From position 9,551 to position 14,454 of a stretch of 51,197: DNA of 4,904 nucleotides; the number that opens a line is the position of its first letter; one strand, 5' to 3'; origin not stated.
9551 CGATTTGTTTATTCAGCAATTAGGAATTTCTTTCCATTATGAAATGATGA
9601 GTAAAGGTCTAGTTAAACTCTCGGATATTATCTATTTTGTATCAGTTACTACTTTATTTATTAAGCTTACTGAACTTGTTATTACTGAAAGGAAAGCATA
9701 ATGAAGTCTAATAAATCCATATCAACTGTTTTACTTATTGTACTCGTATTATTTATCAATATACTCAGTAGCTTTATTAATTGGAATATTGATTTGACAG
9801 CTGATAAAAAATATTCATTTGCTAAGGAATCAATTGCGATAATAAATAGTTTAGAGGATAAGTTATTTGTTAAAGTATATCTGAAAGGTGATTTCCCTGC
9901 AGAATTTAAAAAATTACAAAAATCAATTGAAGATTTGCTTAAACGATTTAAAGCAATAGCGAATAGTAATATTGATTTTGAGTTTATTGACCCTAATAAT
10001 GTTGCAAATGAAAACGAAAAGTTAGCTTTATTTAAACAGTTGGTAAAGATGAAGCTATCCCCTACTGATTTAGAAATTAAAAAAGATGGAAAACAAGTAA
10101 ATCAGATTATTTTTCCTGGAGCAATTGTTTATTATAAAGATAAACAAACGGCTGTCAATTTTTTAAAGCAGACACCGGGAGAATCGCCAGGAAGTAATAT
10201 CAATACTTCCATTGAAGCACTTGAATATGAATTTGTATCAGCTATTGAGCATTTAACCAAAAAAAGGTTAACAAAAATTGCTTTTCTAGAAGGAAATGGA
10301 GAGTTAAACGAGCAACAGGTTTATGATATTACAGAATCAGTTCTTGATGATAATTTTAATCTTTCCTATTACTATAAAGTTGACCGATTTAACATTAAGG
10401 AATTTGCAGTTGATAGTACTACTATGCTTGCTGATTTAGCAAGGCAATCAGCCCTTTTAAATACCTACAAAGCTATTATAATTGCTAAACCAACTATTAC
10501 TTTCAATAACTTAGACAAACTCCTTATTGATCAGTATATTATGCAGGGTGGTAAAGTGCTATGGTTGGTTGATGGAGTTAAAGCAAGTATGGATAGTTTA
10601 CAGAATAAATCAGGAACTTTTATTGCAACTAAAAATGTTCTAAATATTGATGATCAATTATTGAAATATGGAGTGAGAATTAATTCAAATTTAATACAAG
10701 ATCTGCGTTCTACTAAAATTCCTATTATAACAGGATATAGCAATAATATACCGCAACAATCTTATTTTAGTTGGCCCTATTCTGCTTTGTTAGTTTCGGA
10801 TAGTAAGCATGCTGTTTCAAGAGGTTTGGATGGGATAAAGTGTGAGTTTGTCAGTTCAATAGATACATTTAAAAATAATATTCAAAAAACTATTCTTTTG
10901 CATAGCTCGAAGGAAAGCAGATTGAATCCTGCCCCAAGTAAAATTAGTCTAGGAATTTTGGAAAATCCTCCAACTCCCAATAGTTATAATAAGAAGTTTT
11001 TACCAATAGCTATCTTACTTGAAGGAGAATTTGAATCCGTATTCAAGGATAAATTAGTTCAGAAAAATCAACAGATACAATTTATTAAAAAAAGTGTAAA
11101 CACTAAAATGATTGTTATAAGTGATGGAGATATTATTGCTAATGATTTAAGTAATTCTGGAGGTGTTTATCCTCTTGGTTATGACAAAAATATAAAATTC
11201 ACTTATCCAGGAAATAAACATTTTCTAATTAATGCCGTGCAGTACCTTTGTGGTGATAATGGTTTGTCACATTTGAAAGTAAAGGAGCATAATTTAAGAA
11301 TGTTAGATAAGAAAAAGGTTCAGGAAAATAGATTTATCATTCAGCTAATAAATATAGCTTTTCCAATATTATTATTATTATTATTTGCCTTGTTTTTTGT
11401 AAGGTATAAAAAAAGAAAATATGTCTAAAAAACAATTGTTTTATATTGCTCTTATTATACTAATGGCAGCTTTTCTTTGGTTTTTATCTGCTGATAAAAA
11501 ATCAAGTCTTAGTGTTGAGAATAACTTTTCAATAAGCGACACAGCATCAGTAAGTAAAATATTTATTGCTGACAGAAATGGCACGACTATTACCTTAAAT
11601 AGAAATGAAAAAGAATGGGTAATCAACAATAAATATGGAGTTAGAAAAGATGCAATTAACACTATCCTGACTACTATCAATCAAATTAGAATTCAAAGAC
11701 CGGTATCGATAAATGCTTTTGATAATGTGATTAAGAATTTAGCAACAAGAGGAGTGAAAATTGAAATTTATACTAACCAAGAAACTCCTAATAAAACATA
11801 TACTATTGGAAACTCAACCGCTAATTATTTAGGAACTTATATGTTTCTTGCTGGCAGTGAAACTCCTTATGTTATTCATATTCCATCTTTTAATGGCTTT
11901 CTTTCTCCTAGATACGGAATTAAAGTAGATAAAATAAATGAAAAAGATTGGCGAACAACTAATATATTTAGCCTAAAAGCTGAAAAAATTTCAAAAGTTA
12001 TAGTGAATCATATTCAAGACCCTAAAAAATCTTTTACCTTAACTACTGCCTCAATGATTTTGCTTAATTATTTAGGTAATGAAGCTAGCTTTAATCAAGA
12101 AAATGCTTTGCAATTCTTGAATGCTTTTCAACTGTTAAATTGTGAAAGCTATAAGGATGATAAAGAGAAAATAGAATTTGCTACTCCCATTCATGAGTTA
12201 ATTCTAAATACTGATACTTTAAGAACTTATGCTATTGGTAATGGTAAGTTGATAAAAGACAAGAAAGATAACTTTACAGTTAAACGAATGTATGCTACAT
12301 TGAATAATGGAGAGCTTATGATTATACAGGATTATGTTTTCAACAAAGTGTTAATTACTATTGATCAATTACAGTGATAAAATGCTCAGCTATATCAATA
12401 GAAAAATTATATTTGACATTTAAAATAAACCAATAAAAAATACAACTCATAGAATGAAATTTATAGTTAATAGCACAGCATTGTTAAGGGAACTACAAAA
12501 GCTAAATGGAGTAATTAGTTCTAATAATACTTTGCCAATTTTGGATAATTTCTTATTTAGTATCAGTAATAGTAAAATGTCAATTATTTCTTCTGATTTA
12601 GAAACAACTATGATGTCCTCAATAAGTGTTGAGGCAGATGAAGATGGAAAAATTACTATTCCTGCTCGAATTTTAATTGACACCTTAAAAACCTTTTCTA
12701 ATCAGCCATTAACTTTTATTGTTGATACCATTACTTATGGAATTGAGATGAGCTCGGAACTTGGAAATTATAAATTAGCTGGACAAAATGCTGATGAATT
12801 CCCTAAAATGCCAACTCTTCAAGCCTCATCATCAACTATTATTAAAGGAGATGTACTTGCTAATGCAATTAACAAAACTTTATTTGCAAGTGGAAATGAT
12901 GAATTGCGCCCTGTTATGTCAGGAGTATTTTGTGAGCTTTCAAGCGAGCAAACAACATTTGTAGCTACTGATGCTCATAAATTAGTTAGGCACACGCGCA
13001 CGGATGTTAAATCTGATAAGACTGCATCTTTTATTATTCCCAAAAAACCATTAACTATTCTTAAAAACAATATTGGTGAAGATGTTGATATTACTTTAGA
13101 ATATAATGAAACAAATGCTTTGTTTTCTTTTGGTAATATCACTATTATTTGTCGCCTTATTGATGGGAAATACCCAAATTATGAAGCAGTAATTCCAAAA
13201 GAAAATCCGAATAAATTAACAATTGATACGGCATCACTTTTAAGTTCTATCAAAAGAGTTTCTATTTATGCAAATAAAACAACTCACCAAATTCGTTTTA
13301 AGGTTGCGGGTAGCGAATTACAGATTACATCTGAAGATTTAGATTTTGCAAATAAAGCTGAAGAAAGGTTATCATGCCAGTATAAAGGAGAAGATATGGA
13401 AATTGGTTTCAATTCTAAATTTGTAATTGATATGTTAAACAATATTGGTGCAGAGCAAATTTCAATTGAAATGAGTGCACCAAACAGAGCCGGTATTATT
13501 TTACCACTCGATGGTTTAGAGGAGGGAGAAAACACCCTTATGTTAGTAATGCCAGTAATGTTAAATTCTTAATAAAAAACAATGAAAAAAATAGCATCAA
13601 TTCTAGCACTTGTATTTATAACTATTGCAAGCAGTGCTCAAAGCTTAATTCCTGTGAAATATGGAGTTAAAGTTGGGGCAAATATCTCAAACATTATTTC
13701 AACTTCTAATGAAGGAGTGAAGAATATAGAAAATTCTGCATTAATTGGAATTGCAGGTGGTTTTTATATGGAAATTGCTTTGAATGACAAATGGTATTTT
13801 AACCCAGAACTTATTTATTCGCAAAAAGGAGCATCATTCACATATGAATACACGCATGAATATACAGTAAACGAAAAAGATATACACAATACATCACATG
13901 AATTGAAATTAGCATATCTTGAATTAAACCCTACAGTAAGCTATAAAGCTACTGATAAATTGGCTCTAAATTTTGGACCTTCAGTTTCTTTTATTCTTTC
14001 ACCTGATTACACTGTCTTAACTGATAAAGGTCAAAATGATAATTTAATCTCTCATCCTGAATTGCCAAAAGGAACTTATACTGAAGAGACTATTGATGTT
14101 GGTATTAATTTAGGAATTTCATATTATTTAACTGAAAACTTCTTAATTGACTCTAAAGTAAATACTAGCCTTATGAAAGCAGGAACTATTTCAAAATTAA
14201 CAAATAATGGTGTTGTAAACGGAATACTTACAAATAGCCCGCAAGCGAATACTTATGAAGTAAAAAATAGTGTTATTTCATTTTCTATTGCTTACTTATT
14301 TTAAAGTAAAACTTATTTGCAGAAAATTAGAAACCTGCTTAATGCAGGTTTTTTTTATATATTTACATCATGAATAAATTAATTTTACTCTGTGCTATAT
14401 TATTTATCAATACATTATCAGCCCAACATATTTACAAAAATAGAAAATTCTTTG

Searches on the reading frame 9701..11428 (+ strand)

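Call 59: search_protein_families(library=pfam, proteins=[window:9701-11428:+], max_evalue=0.00001)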
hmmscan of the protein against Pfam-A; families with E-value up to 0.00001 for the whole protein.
window:9701-11428:+ (575 aa): 2 families
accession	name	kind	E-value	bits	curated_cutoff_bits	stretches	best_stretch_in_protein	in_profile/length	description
PF09822.16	ABC_transp_aux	-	1.8e-70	237.9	34.7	1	192-512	3-288/288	ABC-type uncharacterized transport system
PF23357.1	DUF7088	-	5.4e-26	91.3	27.8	1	34-143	1-104/105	Domain of unknown function (DUF7088)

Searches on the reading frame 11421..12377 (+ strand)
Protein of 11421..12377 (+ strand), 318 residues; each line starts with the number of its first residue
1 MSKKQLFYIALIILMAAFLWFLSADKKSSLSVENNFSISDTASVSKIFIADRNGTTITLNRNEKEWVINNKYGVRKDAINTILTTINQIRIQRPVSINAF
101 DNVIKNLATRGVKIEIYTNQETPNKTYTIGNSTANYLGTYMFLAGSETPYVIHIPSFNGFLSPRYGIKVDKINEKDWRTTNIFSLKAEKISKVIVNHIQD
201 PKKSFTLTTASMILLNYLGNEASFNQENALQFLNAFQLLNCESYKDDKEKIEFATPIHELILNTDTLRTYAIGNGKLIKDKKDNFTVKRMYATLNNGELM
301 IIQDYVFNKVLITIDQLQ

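Call 59: search_protein_families(library=pfam, proteins=[window:11421-12377:+], max_evalue=0.00001)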
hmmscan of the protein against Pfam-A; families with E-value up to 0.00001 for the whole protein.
window:11421-12377:+ (318 aa): 1 family
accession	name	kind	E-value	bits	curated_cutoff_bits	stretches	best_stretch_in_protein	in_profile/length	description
PF14238.11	DUF4340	-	3.2e-12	47.5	25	1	66-249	1-172/183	Domain of unknown function (DUF4340)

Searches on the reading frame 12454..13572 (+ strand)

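Call 59: search_protein_families(library=pfam, proteins=[window:12454-13572:+], max_evalue=0.00001)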
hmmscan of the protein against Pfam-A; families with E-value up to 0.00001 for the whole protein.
window:12454-13572:+ (372 aa): 3 families
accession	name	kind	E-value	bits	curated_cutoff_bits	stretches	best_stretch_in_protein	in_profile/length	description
PF00712.24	DNA_pol3_beta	-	1.8e-31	109.2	24.4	1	1-120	1-120/120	DNA polymerase III beta subunit, N-terminal domain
PF02767.21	DNA_pol3_beta_2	-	1.8e-26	93.1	27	1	130-242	2-116/116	DNA polymerase III beta subunit, central domain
PF02768.20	DNA_pol3_beta_3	-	4.9e-24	84.9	27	1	246-349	3-105/121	DNA polymerase III beta subunit, C-terminal domain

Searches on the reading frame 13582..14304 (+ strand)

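Call 59: search_protein_families(library=pfam, proteins=[window:13582-14304:+], max_evalue=0.00001)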
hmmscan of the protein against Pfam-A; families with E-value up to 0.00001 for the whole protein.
window:13582-14304:+ (240 aa): 2 families
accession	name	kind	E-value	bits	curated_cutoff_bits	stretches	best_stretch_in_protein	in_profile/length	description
PF13568.12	OMP_b-brl_2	-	6.5e-18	65.8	27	1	23-199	7-172/175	Outer membrane protein beta-barrel domain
PF13505.12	OMP_b-brl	-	3.3e-07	31.1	28.7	1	8-240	3-175/175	Outer membrane protein beta-barrel domain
